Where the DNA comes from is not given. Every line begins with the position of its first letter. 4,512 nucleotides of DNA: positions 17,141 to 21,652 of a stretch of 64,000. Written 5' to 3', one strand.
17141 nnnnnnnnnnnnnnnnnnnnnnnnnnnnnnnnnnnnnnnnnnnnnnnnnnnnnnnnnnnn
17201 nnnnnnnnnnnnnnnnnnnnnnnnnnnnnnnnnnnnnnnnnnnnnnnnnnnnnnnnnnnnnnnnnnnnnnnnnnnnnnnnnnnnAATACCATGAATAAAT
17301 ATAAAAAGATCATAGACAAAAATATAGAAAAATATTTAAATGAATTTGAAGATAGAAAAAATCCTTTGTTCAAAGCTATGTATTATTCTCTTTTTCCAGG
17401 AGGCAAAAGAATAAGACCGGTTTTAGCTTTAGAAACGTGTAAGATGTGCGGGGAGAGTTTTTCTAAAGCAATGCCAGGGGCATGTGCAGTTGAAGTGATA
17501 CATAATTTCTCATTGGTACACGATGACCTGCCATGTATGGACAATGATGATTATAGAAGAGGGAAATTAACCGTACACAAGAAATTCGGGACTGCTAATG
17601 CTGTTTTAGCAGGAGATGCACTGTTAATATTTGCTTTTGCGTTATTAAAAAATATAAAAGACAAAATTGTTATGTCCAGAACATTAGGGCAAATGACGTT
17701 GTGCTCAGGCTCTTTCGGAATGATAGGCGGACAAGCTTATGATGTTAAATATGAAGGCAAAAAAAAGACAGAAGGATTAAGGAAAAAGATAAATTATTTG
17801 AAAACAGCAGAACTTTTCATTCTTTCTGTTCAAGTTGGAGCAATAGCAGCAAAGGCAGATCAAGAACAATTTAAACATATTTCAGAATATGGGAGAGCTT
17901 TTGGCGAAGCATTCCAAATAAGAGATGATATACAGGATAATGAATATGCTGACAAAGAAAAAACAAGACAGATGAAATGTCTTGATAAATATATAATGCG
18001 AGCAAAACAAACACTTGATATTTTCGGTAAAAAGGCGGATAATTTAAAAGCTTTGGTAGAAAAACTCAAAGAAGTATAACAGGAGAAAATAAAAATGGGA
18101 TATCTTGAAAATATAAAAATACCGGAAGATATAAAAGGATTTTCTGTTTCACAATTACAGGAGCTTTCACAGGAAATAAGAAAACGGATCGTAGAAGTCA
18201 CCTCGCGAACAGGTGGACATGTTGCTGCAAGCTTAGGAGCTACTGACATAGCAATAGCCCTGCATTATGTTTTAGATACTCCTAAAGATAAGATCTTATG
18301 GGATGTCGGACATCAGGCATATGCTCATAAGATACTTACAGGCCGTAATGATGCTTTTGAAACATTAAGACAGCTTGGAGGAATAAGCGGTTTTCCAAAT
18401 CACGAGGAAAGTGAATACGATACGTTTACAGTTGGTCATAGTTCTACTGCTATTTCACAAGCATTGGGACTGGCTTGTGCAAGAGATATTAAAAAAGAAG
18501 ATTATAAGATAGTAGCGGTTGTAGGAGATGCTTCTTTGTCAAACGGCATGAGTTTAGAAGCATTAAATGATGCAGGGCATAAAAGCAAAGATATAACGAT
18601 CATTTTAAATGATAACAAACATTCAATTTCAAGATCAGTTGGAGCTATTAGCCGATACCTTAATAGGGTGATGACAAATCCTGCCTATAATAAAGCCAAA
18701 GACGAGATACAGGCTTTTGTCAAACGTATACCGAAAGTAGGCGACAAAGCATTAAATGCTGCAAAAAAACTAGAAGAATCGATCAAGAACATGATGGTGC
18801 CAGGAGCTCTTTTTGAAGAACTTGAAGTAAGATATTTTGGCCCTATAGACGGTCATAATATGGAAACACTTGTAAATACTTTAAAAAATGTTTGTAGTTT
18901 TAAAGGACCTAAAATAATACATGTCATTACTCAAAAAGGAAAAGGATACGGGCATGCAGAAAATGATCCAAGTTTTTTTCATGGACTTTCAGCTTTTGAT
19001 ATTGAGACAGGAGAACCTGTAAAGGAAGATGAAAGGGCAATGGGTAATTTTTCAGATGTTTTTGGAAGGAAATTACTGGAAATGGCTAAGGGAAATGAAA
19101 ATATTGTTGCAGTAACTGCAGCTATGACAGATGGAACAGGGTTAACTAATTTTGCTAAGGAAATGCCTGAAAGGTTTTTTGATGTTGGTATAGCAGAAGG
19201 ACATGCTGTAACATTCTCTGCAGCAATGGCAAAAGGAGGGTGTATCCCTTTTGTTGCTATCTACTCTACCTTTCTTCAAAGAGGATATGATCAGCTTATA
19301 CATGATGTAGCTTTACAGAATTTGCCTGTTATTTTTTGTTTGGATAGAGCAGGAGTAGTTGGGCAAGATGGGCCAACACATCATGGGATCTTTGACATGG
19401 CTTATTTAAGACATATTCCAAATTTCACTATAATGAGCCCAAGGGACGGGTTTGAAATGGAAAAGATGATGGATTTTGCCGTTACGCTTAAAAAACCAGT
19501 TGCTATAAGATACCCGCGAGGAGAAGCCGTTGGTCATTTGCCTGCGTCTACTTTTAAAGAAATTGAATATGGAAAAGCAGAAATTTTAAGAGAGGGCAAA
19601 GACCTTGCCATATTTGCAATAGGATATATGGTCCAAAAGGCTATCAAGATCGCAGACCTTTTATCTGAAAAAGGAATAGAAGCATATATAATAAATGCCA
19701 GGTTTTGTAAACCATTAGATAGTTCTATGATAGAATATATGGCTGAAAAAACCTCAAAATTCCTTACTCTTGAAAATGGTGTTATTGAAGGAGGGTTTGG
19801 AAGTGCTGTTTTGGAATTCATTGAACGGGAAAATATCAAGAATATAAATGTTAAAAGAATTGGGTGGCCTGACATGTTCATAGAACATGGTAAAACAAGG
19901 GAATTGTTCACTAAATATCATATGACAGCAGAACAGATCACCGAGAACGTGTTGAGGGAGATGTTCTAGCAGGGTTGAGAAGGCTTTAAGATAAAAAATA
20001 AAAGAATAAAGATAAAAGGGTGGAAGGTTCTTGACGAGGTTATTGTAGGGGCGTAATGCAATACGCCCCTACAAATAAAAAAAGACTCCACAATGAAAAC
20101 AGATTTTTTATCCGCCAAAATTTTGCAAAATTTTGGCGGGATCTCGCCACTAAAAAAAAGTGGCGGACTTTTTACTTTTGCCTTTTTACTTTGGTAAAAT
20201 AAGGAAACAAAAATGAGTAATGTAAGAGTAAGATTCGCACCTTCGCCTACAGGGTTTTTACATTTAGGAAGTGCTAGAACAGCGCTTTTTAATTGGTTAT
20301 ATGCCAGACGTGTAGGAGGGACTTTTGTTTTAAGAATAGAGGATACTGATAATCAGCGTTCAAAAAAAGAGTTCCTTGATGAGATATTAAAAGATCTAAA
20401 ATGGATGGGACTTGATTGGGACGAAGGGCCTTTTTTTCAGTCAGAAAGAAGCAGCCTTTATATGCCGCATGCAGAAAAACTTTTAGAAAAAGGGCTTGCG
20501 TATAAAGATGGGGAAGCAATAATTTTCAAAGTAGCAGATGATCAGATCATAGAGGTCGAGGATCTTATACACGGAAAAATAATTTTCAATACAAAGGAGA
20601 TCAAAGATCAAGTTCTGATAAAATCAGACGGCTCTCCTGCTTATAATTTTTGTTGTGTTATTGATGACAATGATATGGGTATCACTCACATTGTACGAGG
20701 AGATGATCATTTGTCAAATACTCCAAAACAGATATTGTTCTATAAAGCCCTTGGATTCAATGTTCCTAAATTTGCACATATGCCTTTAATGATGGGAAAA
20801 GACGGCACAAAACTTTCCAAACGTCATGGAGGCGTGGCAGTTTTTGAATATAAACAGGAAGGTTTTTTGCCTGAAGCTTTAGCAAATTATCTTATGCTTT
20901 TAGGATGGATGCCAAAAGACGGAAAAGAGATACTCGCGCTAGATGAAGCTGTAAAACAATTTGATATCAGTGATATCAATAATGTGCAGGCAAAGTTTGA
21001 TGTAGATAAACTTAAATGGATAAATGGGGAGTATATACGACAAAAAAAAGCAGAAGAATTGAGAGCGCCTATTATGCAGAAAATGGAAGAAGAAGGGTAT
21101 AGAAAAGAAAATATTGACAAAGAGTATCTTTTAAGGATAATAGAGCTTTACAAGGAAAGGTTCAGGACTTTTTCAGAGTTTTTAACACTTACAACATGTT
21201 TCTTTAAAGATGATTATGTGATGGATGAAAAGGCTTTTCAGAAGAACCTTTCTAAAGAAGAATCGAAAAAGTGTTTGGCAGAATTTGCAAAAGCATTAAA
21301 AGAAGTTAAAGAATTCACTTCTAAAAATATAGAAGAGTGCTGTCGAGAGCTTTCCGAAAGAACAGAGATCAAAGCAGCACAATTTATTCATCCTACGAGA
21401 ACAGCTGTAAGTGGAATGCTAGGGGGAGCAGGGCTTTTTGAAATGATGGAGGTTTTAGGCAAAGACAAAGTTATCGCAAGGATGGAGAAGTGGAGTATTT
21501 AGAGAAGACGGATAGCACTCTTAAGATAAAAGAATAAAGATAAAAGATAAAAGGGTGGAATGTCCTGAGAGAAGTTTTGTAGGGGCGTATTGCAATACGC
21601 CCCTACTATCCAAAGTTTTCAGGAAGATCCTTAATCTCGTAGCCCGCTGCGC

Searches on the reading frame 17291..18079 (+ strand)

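Call 36: search_protein_families(library=pfam, max_evalue=0.001, proteins=[window:17291-18079:+])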
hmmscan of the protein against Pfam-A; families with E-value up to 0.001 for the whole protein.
window:17291-18079:+ (262 aa): 1 family
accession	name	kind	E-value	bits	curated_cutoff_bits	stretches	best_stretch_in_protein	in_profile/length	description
PF00348.22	polyprenyl_synt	-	6.4e-50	170.1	27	1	26-226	4-199/251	Polyprenyl synthetase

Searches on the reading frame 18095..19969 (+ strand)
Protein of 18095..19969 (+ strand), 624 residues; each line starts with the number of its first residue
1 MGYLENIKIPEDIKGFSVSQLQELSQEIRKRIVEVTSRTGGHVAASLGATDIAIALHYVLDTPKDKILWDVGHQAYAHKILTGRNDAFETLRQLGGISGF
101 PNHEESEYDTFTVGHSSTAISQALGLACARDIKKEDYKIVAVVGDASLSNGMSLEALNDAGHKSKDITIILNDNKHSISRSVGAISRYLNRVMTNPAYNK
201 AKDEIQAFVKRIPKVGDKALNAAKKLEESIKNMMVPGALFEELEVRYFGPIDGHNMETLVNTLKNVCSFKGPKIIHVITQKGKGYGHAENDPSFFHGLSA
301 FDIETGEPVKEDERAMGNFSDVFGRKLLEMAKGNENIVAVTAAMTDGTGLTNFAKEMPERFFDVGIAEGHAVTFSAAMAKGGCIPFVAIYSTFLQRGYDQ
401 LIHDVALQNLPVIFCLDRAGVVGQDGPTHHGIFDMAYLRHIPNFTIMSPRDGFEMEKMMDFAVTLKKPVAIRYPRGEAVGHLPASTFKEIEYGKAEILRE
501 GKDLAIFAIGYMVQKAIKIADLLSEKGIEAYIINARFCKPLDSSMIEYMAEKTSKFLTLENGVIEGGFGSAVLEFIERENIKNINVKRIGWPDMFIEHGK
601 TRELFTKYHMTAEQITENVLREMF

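Call 36: search_protein_families(library=pfam, max_evalue=0.001, proteins=[window:18095-19969:+])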
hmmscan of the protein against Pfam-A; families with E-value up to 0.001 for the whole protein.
window:18095-19969:+ (624 aa): 5 families
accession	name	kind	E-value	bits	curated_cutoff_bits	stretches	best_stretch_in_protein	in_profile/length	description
PF13292.11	DXP_synthase_N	-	9.9e-116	386.2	21.2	1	4-279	1-274/274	1-deoxy-D-xylulose-5-phosphate synthase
PF02779.29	Transket_pyr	-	3.6e-44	150.9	27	1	319-477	5-171/174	Transketolase, pyrimidine binding domain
PF02780.25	Transketolase_C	-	1.5e-32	112.6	25.9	1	493-615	1-124/124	Transketolase, C-terminal domain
PF00456.26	Transketolase_N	-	3.3e-05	23.5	22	1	34-179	16-188/334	Transketolase, thiamine diphosphate binding domain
PF02775.26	TPP_enzyme_C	-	0.00036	20.8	21.9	0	113-176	27-84/151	Thiamine pyrophosphate enzyme, C-terminal TPP binding domain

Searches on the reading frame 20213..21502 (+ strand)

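Call 36: search_protein_families(library=pfam, max_evalue=0.001, proteins=[window:20213-21502:+])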
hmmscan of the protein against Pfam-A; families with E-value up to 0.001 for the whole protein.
window:20213-21502:+ (429 aa): 2 families
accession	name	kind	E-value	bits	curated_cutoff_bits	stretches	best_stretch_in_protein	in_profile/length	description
PF00749.27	tRNA-synt_1c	-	9.9e-89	297.8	23.4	2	105-269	148-314/314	tRNA synthetases class I (E and Q), catalytic domain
PF19269.4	Anticodon_2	-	6.6e-34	117.8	23.6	1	294-426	9-139/141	Anticodon binding domain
